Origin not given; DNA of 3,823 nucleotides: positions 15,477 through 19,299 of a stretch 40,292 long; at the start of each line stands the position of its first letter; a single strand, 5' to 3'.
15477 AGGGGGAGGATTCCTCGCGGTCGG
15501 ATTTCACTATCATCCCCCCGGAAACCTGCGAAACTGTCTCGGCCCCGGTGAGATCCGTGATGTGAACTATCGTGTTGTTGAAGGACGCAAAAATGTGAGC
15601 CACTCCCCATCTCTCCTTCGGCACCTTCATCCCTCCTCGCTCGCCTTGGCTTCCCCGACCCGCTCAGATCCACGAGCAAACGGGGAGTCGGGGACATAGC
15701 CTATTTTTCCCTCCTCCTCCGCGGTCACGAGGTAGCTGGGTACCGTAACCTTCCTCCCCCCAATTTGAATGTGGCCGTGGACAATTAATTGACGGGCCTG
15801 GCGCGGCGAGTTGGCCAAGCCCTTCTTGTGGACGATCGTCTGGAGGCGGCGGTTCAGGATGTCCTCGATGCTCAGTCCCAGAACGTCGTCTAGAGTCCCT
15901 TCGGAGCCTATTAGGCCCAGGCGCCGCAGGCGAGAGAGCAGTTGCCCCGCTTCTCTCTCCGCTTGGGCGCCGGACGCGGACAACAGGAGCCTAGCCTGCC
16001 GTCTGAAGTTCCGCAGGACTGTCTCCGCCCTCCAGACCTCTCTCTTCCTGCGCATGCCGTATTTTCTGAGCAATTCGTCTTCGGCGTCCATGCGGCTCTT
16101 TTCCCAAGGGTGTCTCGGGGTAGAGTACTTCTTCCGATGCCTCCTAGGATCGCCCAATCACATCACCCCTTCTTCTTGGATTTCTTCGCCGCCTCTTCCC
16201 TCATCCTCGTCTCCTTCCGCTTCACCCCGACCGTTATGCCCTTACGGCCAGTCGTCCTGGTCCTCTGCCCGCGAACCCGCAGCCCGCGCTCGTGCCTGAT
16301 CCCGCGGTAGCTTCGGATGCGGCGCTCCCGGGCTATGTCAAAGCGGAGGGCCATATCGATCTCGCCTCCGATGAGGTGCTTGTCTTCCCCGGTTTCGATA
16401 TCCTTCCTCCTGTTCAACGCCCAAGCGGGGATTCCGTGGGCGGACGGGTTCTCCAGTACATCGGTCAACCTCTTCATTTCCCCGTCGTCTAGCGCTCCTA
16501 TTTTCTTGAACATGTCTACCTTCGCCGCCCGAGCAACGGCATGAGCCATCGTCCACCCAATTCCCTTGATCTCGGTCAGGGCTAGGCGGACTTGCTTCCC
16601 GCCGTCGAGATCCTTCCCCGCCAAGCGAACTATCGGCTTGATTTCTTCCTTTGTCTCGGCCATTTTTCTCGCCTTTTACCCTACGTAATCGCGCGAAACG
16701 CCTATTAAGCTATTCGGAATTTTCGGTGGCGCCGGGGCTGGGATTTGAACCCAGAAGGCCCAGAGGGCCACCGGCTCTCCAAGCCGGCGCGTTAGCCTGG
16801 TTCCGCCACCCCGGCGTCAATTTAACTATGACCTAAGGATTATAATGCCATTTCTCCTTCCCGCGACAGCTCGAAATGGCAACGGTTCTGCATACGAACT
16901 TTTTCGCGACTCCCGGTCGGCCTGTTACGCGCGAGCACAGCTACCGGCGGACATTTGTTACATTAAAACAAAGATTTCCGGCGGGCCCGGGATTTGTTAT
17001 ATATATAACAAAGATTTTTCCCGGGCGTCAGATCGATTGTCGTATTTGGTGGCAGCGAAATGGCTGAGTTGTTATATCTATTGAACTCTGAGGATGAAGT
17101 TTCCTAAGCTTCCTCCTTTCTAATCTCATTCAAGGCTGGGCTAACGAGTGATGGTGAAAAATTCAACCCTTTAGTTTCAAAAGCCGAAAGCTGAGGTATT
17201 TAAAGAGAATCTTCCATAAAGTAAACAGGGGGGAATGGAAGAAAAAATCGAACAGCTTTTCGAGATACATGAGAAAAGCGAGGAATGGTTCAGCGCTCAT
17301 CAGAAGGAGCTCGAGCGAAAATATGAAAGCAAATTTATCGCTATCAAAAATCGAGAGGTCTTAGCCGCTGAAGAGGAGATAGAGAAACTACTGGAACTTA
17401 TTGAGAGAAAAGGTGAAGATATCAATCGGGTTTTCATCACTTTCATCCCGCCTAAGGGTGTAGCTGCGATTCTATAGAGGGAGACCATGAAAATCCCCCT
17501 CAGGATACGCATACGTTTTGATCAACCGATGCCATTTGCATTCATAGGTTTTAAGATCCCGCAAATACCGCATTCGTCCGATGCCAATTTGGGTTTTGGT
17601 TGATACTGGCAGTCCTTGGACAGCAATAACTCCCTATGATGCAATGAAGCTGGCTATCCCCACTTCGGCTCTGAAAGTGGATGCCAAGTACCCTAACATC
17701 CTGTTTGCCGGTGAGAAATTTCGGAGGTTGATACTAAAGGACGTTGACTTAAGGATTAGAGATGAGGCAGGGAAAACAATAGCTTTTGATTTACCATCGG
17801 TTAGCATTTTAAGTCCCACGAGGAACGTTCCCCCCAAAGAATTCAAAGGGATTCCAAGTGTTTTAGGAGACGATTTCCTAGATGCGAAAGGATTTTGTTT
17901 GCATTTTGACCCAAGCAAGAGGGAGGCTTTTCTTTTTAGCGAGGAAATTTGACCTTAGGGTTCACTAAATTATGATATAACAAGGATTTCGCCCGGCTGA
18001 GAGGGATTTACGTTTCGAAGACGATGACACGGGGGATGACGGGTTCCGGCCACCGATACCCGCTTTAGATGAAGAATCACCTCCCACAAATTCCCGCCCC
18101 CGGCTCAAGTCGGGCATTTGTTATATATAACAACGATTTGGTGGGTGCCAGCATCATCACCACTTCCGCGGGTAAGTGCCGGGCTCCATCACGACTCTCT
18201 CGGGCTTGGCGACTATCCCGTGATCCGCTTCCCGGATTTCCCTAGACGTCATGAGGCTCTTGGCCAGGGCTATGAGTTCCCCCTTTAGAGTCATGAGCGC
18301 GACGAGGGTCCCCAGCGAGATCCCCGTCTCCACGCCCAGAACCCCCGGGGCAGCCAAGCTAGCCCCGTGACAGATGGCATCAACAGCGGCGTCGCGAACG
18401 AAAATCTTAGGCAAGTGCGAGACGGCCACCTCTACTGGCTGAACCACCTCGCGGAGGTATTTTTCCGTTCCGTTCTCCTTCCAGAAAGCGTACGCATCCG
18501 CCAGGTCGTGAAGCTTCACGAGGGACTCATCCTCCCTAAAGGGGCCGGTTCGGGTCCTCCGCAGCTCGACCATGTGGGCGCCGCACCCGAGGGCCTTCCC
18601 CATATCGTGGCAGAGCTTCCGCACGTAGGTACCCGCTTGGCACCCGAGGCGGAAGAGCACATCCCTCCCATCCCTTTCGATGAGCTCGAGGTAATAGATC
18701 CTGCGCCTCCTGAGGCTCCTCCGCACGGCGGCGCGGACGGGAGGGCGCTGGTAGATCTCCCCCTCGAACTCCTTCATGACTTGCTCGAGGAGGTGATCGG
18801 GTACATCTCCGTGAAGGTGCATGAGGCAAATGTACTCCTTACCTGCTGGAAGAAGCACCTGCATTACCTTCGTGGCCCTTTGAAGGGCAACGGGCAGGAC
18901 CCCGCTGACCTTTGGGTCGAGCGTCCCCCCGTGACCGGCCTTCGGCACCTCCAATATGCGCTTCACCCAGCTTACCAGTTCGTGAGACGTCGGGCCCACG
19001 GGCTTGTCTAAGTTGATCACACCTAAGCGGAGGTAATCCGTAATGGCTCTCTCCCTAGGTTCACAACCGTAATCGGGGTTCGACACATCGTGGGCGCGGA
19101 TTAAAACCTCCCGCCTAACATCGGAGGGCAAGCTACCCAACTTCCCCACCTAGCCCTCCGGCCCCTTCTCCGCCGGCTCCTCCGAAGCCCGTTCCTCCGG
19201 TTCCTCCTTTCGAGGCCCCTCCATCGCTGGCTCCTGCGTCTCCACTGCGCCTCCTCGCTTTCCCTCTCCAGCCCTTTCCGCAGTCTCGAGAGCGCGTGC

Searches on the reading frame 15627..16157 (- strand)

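Call 48: search_protein_families(library=pfam, proteins=[window:15627-16157:-], max_evalue=0.001)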
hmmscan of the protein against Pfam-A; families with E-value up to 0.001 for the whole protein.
window:15627-16157:- (176 aa): 3 families
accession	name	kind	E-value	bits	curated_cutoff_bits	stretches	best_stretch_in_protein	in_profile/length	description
PF01479.30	S4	-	1.7e-15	56.9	22.8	1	103-148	1-46/48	S4 domain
PF22421.1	SYY_C-terminal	-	2.6e-05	24.5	27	1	104-149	20-65/83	Tyrosine--tRNA ligase SYY-like C-terminal domain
PF00163.24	Ribosomal_S4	-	7.1e-05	23.9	23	1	5-101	1-94/95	Ribosomal protein S4/S9 N-terminal domain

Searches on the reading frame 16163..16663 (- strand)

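Call 48: search_protein_families(library=pfam, proteins=[window:16163-16663:-], max_evalue=0.001)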
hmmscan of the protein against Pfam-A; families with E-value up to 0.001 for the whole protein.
window:16163-16663:- (166 aa): 1 family
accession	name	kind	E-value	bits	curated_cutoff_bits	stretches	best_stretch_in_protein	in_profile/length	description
PF00416.27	Ribosomal_S13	-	1.2e-42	145.8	31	1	13-141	1-128/128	Ribosomal protein S13/S18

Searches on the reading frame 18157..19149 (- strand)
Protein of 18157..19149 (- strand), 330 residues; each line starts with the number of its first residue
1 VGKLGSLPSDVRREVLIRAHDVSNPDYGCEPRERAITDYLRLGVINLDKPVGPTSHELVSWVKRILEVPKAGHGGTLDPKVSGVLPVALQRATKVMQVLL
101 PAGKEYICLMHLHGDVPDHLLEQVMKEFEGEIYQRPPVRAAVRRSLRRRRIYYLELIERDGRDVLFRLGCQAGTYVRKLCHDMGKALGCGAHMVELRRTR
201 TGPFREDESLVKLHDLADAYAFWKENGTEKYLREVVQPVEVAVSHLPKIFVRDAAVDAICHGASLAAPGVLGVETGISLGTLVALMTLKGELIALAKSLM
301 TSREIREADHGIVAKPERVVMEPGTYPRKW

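Call 48: search_protein_families(library=pfam, proteins=[window:18157-19149:-], max_evalue=0.001)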
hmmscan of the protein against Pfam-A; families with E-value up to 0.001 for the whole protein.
window:18157-19149:- (330 aa): 5 families
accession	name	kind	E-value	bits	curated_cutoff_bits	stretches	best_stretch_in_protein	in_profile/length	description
PF16198.10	TruB_C_2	-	7.9e-30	103.2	29.3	1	177-243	1-65/66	tRNA pseudouridylate synthase B C-terminal domain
PF01509.24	TruB_N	-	4.4e-25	89.2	27.3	1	63-176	1-149/149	TruB family pseudouridylate synthase (N terminal domain)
PF01472.26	PUA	-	8.9e-22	77.3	24.8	1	247-319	1-73/74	PUA domain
PF08068.17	DKCLD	-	8.4e-17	61.4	27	1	13-59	12-58/58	DKCLD (NUC011) domain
PF21238.2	Pus10_C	-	3.5e-09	37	27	1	102-184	122-207/232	Pus10, C-terminal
